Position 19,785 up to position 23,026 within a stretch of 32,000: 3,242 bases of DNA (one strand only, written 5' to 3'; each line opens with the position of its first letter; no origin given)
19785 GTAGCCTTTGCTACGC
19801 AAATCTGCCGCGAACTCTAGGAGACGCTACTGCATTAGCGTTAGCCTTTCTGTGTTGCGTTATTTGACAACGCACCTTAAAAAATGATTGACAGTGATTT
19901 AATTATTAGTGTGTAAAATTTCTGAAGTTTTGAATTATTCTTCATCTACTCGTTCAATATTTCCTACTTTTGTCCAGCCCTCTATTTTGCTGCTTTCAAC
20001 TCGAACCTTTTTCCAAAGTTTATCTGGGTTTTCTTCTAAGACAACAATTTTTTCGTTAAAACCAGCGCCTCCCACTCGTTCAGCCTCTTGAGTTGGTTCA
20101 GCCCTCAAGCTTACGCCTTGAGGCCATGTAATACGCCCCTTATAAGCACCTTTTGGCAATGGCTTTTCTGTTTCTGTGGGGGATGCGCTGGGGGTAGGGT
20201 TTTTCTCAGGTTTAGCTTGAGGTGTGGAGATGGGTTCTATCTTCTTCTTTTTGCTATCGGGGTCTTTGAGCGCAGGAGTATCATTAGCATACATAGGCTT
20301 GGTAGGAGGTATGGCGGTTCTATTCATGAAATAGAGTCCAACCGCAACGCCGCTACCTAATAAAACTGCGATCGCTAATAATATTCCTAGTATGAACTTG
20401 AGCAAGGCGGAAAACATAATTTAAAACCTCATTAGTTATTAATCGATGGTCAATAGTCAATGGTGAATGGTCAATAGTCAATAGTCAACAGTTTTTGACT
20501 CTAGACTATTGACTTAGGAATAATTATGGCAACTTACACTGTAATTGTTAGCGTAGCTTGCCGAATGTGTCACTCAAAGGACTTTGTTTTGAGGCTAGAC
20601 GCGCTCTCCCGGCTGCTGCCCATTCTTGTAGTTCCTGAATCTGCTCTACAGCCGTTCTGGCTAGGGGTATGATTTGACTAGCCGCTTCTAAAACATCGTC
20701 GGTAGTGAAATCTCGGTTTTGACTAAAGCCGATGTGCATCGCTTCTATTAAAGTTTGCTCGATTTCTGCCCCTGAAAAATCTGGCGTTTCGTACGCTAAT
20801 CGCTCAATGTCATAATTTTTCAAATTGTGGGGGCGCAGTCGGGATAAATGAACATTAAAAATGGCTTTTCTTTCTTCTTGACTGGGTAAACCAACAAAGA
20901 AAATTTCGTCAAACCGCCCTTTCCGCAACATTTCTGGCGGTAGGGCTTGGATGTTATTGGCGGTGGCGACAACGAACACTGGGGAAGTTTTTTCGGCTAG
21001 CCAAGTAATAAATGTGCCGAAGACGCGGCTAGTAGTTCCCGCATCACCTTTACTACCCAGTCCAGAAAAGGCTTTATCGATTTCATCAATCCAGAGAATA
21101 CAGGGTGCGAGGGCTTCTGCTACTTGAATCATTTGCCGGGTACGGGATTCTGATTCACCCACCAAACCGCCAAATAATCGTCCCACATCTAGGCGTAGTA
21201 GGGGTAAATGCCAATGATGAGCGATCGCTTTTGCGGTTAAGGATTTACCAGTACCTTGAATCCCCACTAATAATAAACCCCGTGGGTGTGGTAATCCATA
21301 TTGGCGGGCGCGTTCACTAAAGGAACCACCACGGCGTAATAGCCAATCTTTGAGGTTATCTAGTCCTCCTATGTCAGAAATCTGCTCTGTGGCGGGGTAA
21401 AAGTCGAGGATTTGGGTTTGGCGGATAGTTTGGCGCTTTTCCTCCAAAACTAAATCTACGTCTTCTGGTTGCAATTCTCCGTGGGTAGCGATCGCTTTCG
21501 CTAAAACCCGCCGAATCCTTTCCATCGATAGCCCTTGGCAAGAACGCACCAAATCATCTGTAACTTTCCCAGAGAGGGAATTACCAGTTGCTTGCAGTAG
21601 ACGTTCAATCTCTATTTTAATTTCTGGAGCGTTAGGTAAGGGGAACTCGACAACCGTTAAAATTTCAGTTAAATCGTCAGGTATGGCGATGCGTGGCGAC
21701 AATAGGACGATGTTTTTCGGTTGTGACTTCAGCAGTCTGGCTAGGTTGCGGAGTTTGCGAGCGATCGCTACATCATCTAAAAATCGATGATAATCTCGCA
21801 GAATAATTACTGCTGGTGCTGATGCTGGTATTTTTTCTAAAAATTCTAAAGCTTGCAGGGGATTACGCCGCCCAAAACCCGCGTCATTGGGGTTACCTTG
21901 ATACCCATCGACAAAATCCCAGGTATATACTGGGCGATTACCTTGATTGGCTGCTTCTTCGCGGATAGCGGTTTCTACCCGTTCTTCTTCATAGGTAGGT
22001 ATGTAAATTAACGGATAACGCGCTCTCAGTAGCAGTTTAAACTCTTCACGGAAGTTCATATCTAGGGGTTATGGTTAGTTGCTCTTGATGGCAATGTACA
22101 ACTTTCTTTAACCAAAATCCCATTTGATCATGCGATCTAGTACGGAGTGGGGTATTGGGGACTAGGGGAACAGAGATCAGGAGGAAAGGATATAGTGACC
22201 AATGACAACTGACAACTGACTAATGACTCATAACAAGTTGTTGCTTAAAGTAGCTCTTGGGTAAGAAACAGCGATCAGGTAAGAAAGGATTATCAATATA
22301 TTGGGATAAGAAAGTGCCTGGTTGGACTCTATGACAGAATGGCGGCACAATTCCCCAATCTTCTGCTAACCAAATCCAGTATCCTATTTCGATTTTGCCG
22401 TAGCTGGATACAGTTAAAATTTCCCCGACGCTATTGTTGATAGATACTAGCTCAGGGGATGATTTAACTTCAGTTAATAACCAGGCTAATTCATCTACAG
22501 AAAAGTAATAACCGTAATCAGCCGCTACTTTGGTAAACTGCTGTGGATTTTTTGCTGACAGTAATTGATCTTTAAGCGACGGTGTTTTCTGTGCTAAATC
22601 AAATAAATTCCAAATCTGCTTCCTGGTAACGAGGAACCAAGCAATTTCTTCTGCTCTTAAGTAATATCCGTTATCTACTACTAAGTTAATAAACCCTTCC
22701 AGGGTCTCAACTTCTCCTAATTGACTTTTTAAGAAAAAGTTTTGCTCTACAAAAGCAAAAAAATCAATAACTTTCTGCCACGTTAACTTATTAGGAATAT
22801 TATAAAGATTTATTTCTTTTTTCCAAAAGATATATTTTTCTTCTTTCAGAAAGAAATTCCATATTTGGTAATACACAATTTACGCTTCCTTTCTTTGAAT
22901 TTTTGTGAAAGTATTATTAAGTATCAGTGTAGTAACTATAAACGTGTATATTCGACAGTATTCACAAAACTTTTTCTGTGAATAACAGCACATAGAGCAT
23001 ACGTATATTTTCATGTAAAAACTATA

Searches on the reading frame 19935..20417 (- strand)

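Call 97: search_protein_families(library=pfam, proteins=[window:19935-20417:-], max_evalue=0.0001)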
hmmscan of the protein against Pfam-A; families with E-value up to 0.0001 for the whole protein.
window:19935-20417:- (160 aa): 1 family
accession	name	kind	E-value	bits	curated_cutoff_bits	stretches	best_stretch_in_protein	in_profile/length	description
PF08239.17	SH3_3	-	7.4e-07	29.7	27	1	101-148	2-47/54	Bacterial SH3 domain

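Call 98: search_protein_families(library=padloc, proteins=[window:19935-20417:-], max_evalue=0.0001)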
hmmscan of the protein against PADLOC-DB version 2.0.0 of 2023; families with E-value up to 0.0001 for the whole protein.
window:19935-20417:- (160 aa): 0 families

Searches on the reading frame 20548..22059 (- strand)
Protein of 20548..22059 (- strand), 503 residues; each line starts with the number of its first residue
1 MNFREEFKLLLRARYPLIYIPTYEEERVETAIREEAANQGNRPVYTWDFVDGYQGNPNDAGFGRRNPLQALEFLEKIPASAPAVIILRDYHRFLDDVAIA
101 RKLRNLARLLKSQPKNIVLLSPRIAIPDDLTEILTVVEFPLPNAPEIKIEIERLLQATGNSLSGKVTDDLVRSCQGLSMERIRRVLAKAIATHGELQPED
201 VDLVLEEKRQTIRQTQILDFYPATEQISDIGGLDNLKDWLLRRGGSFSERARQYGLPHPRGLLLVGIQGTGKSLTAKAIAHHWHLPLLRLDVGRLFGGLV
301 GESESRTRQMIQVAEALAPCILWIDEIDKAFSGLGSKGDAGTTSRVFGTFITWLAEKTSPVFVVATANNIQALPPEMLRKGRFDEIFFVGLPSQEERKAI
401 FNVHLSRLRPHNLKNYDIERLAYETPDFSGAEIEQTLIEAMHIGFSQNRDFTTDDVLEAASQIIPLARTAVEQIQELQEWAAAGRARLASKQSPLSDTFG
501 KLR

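Call 3: search_protein_families(library=pfam, proteins=[window:20548-22059:-], max_evalue=1)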
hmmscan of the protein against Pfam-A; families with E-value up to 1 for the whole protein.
window:20548-22059:- (503 aa): 6 families
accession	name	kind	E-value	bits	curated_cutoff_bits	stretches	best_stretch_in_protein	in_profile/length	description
PF00004.35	AAA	-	1.1e-31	110.4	21.2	1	262-390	1-130/131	ATPase family associated with various cellular activities (AAA)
PF17862.7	AAA_lid_3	-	9.5e-07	28.7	27.2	1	416-457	2-43/45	AAA+ lid domain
PF13191.12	AAA_16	-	0.00087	20.3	32.6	1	257-284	22-49/167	AAA ATPase domain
PF13401.12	AAA_22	-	0.0048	17.7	27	1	261-379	7-102/130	AAA domain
PF07728.20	AAA_5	-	0.04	14.4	22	1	262-330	2-78/139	AAA domain (dynein-related subfamily)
PF05673.19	DUF815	-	0.11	12.1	23.8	1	260-290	54-84/249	Protein of unknown function (DUF815)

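Call 4: search_protein_families(library=padloc, proteins=[window:20548-22059:-], max_evalue=1)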
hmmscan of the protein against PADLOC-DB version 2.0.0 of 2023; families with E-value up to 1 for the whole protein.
window:20548-22059:- (503 aa): 7 families
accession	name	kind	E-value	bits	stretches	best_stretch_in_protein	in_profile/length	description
PDLC02196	IetA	-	7.5e-24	82.8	1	250-467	113-325/374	-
PDLC02195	IetA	-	2.1e-17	61.5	1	249-440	127-312/395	-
PDLC04232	IetA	-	7.2e-14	49.9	1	252-438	109-290/330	-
PDLC04231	IetA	-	3.7e-10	38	1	260-374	118-231/262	-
PDLC00915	TRIP13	-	1.2e-07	29.5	2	353-444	174-269/302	TRIP13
PDLC00914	TRIP13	-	1.4e-06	25.9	1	263-465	75-294/302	TRIP13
PDLC04140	mad8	-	0.0099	13.4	1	255-281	23-49/314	mads_8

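Call 5: search_protein_families(library=ncbifam, proteins=[window:20548-22059:-], max_evalue=1)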
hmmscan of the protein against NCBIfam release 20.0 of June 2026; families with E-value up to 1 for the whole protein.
window:20548-22059:- (503 aa): 16 families
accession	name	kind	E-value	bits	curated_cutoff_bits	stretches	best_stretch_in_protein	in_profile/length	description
TIGR01243.1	CDC48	subfamily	5.8e-33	114.2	802.65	1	131-458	352-686/733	CDC48 family AAA ATPase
NF003069.1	PRK03992.1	subfamily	4.3e-31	108.4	500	1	248-463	154-372/379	proteasome-activating nucleotidase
TIGR01241.2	FtsH_fam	equivalog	4.3e-31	108.3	600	1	253-464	189-403/598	ATP-dependent zinc metalloprotease FtsH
TIGR01242.2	TIGR01242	subfamily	2.8e-29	102.2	500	1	252-463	141-355/362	proteasome-activating nucleotidase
NF008004.0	PRK10733.1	equivalog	1.4e-26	92.7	1008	1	249-449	173-377/644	ATP-dependent zinc metalloprotease FtsH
NF047747.1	PrtsmActNtasePan2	equivalog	1.7e-24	86.8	700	1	205-461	129-390/397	proteasome-activating nucleotidase Pan2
NF047748.1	PrtsmActNtasePan1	equivalog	6.6e-23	81.4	750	1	249-462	172-388/405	proteasome-activating nucleotidase Pan1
NF042959.1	IteA_antiphage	equivalog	4e-19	69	510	1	252-464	118-324/367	anti-phage ATPase IteA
NF041006.2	cell_div_CdvC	equivalog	5.7e-19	68.3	650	1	218-443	94-320/370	cell division protein CdvC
TIGR03689.1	pup_AAA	equivalog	2.3e-12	46.4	504.75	1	248-411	205-384/512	proteasome ATPase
TIGR03345.1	VI_ClpV1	equivalog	0.0006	18.2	884.95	1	287-341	246-300/852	type VI secretion system ATPase TssH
NF003745.1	PRK05342.1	equivalog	0.00063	18.7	359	1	262-329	112-185/418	ATP-dependent Clp protease ATP-binding subunit ClpX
NF003229.0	PRK04195.1-5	equivalog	0.0016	17.2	280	1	257-369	42-144/413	replication factor C large subunit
TIGR00382.1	clpX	equivalog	0.0019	17.3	370.75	1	262-330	120-194/414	ATP-dependent protease ATP-binding subunit ClpX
NF046112.1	MSMEG_6209_Nter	domain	0.013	15.9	25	0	165-193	7-35/56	three-helix bundle dimerization domain-containing protein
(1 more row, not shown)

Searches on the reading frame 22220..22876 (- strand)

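Call 3: search_protein_families(library=pfam, proteins=[window:22220-22876:-], max_evalue=1)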
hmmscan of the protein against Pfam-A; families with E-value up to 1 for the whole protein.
window:22220-22876:- (218 aa): 1 family
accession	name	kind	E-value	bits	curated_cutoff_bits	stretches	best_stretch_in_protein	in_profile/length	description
PF07862.16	Nif11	-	1.5e-13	51.2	23.8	2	86-130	4-48/48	Nif11 domain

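Call 4: search_protein_families(library=padloc, proteins=[window:22220-22876:-], max_evalue=1)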
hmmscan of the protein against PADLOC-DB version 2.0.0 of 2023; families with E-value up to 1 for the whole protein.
window:22220-22876:- (218 aa): 0 families

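Call 5: search_protein_families(library=ncbifam, proteins=[window:22220-22876:-], max_evalue=1)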
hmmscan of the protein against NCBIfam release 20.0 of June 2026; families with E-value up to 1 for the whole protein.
window:22220-22876:- (218 aa): 1 family
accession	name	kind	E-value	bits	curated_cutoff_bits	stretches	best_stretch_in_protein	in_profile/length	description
TIGR03798.1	leader_Nif11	subfamily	5.3e-06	26.6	32.3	1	87-132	5-55/68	Nif11-like leader peptide family RiPP precursor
